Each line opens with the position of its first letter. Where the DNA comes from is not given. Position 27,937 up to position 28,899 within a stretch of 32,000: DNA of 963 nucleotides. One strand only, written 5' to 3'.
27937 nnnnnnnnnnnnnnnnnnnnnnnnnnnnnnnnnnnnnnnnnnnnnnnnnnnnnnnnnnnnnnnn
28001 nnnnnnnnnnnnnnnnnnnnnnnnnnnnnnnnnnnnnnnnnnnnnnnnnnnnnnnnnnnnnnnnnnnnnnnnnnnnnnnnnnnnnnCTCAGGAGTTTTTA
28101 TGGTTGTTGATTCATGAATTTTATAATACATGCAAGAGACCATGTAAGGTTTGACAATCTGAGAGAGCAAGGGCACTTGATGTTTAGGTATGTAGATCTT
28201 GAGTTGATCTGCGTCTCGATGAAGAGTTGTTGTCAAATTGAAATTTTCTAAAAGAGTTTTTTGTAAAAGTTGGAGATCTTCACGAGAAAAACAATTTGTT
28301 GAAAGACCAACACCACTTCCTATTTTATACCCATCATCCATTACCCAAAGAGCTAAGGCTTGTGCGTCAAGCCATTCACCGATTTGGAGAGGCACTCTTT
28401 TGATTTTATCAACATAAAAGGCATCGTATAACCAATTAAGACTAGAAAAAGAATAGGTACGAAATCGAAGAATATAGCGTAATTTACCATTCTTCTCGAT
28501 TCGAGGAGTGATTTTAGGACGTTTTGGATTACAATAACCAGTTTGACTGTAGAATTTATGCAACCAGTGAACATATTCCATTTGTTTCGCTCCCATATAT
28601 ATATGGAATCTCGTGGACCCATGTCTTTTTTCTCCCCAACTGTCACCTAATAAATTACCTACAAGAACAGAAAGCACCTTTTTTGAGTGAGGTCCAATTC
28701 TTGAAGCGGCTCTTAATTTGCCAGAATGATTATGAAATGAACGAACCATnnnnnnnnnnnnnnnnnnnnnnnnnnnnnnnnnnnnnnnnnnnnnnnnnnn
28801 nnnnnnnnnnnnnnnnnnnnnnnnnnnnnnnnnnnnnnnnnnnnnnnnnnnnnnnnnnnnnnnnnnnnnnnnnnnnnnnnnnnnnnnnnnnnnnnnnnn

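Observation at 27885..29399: The two neighbouring cob introns have homologous cores but host endonuclease genes of different families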

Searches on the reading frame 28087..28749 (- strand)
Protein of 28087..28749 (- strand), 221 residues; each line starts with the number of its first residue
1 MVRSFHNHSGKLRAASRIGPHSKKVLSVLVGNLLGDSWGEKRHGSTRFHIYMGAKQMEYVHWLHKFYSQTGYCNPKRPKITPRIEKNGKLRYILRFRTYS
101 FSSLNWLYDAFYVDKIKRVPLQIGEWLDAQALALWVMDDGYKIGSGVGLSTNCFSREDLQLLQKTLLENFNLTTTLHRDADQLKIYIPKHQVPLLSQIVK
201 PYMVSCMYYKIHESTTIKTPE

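Call 12: search_protein_families(library=pfam, proteins=[window:28087-28749:-], max_evalue=1)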
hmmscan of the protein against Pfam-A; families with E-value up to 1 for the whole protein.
seq(221 aa): 1 family
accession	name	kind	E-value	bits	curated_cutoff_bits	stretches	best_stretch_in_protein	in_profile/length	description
PF03161.18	LAGLIDADG_2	-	7.5e-41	140.3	25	1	27-194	2-167/168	LAGLIDADG DNA endonuclease family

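Call 14: find_homologous_proteins(query=window:28087-28749:-, max_evalue=1e-10)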
Query seq(221 aa) (221 aa): 74 proteins with E <= 1e-10 among 218 candidates.
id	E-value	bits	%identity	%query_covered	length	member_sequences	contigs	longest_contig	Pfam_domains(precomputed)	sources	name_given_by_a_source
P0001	3.9e-107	375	77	93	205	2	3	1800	PF03161.19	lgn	-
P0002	2.6e-99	349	71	95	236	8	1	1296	PF03161.19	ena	-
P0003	3.9e-95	335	70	92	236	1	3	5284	PF03161.19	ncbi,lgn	-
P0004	2.5e-89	316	67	95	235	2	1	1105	PF03161.19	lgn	-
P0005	2.6e-71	258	52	94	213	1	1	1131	PF03161.19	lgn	-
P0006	2.9e-65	238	46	95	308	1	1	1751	PF03161.19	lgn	-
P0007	5.4e-65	237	53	90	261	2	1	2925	PF03161.19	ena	-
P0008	7.7e-65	236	54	90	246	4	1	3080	PF03161.19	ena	-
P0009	1.3e-64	236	51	91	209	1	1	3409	PF03161.19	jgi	jgi:hypothetical protein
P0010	7.2e-63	230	51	93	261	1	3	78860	PF03161.19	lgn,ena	-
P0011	1.8e-62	229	47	93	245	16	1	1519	PF03161.19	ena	-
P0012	1.7e-61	226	46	94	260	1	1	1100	PF03161.19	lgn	-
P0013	4.7e-61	224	49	92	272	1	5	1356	PF03161.19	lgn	-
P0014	1.5e-60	222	48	97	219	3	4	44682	PF03161.19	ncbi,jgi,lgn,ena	jgi:hypothetical protein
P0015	5.7e-60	220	47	92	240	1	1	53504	PF03161.19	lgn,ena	-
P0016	1.8e-59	219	49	94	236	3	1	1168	PF03161.19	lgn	-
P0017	9.8e-59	216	45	93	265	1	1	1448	PF03161.19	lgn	-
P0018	1.1e-58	216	48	92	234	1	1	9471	PF03161.19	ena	-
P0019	5.4e-58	214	47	92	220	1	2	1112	PF03161.19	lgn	-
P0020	1.0e-57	213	48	96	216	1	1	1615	PF03161.19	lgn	-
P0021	1.4e-57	213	48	93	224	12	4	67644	PF03161.19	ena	-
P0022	1.3e-56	210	47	92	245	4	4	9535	PF03161.19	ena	-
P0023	7.9e-56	207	47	92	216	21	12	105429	PF03161.19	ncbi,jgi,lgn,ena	-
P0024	2.1e-55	206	46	92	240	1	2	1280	PF03161.19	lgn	-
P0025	4.0e-55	205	47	94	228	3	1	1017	PF03161.19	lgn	-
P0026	5.3e-55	204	47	92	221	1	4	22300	PF03161.19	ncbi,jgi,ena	-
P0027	7.6e-55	204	46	95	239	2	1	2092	PF03161.19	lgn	-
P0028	8.2e-55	204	48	89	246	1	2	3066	PF03161.19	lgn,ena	-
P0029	1.3e-54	203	46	90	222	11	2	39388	PF03161.19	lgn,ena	-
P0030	1.6e-54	203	44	93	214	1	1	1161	PF03161.19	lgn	-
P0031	1.9e-54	202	48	91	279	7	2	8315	PF03161.19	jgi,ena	-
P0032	1.5e-53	199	45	92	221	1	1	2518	PF03161.19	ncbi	-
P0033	1.6e-53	199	46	94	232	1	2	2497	PF03161.19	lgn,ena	-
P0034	2.7e-53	199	45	92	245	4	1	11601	PF03161.19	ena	-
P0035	6.5e-53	197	44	95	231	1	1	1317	PF03161.19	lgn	-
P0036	1.5e-52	196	45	93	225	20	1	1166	PF03161.19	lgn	-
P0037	2.2e-52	196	45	93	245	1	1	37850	PF03161.19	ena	-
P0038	4.5e-52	195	44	91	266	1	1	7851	PF03161.19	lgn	-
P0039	6.3e-52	194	47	89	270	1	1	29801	PF03161.19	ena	-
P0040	1.1e-51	193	45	93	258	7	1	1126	PF03161.19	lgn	-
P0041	1.9e-50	189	44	92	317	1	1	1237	PF00033.25,PF03161.19,PF13631.12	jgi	jgi:ubiquinol-cytochrome c reductase cytochrome b subunit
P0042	3.7e-50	188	43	96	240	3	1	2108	PF03161.19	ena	-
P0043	4.8e-50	188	44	90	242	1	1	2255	PF03161.19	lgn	-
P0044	6.0e-49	184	45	88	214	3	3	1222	PF03161.19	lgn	-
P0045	6.2e-49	184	43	93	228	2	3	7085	PF03161.19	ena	-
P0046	8.0e-49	184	46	52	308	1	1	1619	PF03161.19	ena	-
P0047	8.9e-49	184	42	96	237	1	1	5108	PF03161.19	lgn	-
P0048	1.2e-48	183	44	91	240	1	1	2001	PF03161.19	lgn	-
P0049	2.4e-48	182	47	48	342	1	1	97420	PF03161.19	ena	-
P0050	3.5e-48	182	43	91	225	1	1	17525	PF03161.19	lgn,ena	-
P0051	8.7e-48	181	47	48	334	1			PF03161.19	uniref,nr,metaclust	uniref:Putative site-specific DNA endonuclease n=1 Tax=Trebouxia aggregata TaxID=160068 RepID=G8XP87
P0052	9.5e-48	181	41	94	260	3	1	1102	PF03161.19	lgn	-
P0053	1.6e-47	180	41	96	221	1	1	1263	PF03161.19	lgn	-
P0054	2.3e-47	179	46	85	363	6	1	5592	PF00033.25,PF03161.19,PF13631.12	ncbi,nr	ncbi:MAG: hypothetical protein EOP34_03045 [Rickettsiales bacterium]|nr:MAG: hypothetical protein EO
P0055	2.5e-47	179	42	92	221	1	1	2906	PF03161.19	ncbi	-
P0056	3.4e-47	179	43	95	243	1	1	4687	PF03161.19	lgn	-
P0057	7.5e-47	178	43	90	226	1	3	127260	PF03161.19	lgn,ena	-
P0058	1.8e-46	176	43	91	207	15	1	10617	PF03161.19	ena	-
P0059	3.6e-46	175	40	91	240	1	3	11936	PF03161.19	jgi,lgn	jgi:hypothetical protein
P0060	6.8e-46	174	43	92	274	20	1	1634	PF03161.19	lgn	-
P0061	2.9e-45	172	43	92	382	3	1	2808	PF00033.25,PF03161.19,PF13631.12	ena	-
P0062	3.1e-45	172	39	92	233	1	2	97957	PF03161.19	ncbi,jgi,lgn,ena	-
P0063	5.4e-45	172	45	85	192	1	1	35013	PF03161.19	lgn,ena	-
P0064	6.0e-45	171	43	86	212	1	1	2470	PF03161.19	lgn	-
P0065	1.1e-44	171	43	92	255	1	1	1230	PF03161.19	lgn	-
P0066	2.0e-44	170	41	92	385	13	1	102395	PF00033.25,PF03161.19,PF13631.12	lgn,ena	-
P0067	4.3e-43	165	44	93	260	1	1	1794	PF03161.19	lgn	-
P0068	9.9e-43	164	39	93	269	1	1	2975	PF03161.19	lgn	-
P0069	5.3e-40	155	34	95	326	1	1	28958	PF03161.19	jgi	jgi:ubiquinol-cytochrome c reductase cytochrome b subunit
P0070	2.3e-39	153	38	95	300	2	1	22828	PF03161.19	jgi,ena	-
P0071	2.5e-39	153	32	95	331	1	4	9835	PF03161.19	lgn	-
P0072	5.9e-35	139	38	91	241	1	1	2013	PF03161.19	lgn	-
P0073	1.2e-31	128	44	63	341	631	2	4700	PF00033.25,PF03161.19,PF13631.12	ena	-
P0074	1.4e-30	124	45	66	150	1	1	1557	PF03161.19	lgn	-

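Call 15: find_encoding_contigs(protein=P0003, flank=5000, max_places=4)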
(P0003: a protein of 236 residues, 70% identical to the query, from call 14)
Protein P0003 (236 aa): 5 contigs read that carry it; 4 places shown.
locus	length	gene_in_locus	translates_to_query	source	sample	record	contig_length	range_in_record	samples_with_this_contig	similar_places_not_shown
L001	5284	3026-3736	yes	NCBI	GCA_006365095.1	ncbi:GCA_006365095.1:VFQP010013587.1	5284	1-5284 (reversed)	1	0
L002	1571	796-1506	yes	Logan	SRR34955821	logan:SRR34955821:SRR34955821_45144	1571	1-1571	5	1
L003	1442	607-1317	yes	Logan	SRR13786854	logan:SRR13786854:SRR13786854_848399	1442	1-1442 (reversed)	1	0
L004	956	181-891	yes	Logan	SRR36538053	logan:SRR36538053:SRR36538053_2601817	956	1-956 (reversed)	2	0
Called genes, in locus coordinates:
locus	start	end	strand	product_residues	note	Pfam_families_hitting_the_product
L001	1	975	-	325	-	?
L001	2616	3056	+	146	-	PF00033:Cytochrome_B, PF13631:Cytochrom_B_N_2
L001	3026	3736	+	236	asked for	PF03161:LAGLIDADG_2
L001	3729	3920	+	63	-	-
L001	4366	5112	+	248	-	PF00033:Cytochrome_B, PF13631:Cytochrom_B_N_2, PF00032:Cytochrom_B_C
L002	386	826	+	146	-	PF00033:Cytochrome_B, PF13631:Cytochrom_B_N_2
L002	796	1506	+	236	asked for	PF03161:LAGLIDADG_2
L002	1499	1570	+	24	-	?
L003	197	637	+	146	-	PF00033:Cytochrome_B, PF13631:Cytochrom_B_N_2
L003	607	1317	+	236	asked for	PF03161:LAGLIDADG_2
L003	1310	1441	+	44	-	?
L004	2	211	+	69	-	?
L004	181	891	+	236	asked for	PF03161:LAGLIDADG_2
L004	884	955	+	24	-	?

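Call 16: find_encoding_contigs(protein=P0001, flank=5000, max_places=4)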
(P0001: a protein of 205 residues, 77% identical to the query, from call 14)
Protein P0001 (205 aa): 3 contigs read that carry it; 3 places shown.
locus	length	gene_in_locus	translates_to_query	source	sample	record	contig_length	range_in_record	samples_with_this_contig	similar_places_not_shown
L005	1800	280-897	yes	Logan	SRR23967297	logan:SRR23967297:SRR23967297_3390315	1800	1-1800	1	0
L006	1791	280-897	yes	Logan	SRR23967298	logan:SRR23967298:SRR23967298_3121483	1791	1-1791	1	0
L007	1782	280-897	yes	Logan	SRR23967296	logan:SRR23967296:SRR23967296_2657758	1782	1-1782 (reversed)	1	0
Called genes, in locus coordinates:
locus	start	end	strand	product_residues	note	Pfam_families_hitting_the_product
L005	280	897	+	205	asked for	PF03161:LAGLIDADG_2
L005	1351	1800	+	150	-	?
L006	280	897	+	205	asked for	PF03161:LAGLIDADG_2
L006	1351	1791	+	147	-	?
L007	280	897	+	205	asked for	PF03161:LAGLIDADG_2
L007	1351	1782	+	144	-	?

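Call 60: search_protein_families(library=pfam, proteins=[P0001], max_evalue=0.1)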
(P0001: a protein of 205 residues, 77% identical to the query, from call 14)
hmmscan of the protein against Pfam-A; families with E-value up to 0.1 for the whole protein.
P0001 (205 aa): 1 family
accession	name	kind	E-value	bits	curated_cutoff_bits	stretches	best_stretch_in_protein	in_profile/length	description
PF03161.18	LAGLIDADG_2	-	3.7e-41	141.3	25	1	16-183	2-167/168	LAGLIDADG DNA endonuclease family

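Call 66: search_solved_structures(query=window:28087-28749:-, max_evalue=0.01)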
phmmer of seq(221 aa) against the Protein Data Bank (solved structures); distinct sequences matched with E-value up to 0.01: 5.
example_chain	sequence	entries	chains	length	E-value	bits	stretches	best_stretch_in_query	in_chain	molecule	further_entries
5a0m_B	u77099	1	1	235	3.2e-11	46.2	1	30-215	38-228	INTRON-ENCODED ENDONUCLEASE I-SCEI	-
3oor_A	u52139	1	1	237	3.8e-11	46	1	30-215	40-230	Intron encoded endonuclease I-SceI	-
1r7m_A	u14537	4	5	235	4.2e-11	45.9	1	30-215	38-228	Intron-encoded endonuclease I-SceI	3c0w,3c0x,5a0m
3ool_A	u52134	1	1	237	4.3e-11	45.8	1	30-215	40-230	Intron encoded endonuclease I-SceI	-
6x1j_A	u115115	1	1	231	1.1e-09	41.2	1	27-211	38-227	Probable intron-encoded endonuclease 1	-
